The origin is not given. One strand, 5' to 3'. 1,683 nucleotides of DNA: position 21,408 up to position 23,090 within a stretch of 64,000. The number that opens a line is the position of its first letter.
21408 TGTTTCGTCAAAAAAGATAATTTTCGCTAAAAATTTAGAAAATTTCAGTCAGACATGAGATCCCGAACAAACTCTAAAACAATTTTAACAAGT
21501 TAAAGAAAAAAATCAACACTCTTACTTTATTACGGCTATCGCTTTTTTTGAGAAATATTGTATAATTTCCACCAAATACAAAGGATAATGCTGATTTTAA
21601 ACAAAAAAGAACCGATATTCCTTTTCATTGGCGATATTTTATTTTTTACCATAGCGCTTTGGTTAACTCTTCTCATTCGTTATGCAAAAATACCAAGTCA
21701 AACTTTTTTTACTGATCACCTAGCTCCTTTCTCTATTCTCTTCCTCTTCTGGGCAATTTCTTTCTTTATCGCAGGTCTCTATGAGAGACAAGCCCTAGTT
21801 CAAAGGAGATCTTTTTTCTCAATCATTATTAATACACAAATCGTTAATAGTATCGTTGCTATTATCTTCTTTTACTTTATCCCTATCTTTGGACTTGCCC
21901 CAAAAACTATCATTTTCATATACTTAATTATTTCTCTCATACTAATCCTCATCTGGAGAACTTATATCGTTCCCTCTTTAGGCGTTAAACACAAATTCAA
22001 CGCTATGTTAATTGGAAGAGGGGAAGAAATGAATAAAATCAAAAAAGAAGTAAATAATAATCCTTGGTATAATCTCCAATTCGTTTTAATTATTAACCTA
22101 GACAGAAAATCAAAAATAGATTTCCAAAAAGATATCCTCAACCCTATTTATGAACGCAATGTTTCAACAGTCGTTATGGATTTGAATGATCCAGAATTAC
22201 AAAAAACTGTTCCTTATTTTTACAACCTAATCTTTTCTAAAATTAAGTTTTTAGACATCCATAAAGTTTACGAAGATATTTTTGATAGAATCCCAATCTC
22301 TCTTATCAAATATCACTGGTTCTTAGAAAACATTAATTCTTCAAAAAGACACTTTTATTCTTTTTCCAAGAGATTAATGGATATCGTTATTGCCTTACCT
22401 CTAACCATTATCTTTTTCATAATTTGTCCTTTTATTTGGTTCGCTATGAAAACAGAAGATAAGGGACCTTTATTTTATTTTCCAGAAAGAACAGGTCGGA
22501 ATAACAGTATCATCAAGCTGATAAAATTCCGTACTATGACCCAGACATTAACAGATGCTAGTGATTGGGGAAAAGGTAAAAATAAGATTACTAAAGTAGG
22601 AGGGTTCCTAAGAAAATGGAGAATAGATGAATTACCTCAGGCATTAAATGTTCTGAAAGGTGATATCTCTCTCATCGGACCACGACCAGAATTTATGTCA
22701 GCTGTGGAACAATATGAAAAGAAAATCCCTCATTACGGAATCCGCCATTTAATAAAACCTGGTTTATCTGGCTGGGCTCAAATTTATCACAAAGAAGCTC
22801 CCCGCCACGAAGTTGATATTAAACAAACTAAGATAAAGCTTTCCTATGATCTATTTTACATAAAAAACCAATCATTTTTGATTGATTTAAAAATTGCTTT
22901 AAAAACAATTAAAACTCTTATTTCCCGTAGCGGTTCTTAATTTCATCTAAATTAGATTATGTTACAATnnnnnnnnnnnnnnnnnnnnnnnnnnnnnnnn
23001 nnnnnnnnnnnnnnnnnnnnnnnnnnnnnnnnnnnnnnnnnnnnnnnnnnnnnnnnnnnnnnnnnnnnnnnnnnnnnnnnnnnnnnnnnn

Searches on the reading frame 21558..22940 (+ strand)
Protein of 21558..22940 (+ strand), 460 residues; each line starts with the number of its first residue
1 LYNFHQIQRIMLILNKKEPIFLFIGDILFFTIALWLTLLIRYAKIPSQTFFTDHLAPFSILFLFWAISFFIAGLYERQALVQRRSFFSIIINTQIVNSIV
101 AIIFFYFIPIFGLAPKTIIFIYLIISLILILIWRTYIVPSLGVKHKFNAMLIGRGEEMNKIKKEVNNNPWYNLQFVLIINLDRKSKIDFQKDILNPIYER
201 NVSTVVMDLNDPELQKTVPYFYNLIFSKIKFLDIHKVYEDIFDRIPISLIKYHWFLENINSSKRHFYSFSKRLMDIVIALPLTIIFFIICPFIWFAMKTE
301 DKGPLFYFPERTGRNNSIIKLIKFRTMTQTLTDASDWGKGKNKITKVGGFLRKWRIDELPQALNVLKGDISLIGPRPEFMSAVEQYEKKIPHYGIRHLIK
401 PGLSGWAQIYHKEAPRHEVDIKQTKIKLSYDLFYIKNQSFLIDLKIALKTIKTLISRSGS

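Call 6: search_protein_families(library=ncbifam, proteins=[window:21558-22940:+], max_evalue=0.00001)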
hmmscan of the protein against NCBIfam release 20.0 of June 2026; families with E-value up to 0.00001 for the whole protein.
window:21558-22940:+ (460 aa): 10 families
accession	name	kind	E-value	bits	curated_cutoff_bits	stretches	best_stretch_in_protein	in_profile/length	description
TIGR03025.1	EPS_sugtrans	subfamily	6.1e-88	296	295.55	1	25-459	2-443/445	exopolysaccharide biosynthesis polyprenyl glycosylphosphotransferase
TIGR03013.1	EpsB_2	subfamily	6.2e-72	243.1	393.35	1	26-460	3-442/443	TIGR03013 family XrtA/PEP-CTERM system glycosyltransferase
TIGR03023.1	WcaJ_sugtrans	equivalog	1.7e-70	238.5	410.75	1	26-455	3-447/453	undecaprenyl-phosphate glucose phosphotransferase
TIGR03022.1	WbaP_sugtrans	subfamily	9e-49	166.9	403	2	343-459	348-454/456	undecaprenyl-phosphate galactose phosphotransferase WbaP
NF007518.0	PRK10124.1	equivalog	3.3e-36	125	684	1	70-452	64-456/464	undecaprenyl-phosphate glucose phosphotransferase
NF050817.1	PolSacchBiosHfsE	equivalog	5.1e-35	121.1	750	1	268-455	269-460/467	polysaccharide biosynthesis protein HfsE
NF052601.1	undeca_RfbP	equivalog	3.8e-32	111.5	330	2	342-455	133-236/244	undecaprenyl-phosphate galactose phosphotransferase family protein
NF011751.0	PRK15204.1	equivalog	4.3e-23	81.7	907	1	20-459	15-474/476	undecaprenyl-phosphate galactose phosphotransferase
NF041877.1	EPS_EpsZ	equivalog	1.4e-22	80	800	1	266-459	261-457/459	exopolysaccharide biosynthesis polyisoprenyl-phosphate hexose-1-phosphate transferase EpsZ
NF045514.1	glycotran_HepC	equivalog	1.3e-17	63.9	140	1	260-378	106-212/220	heterocyst development glycosyltransferase HepC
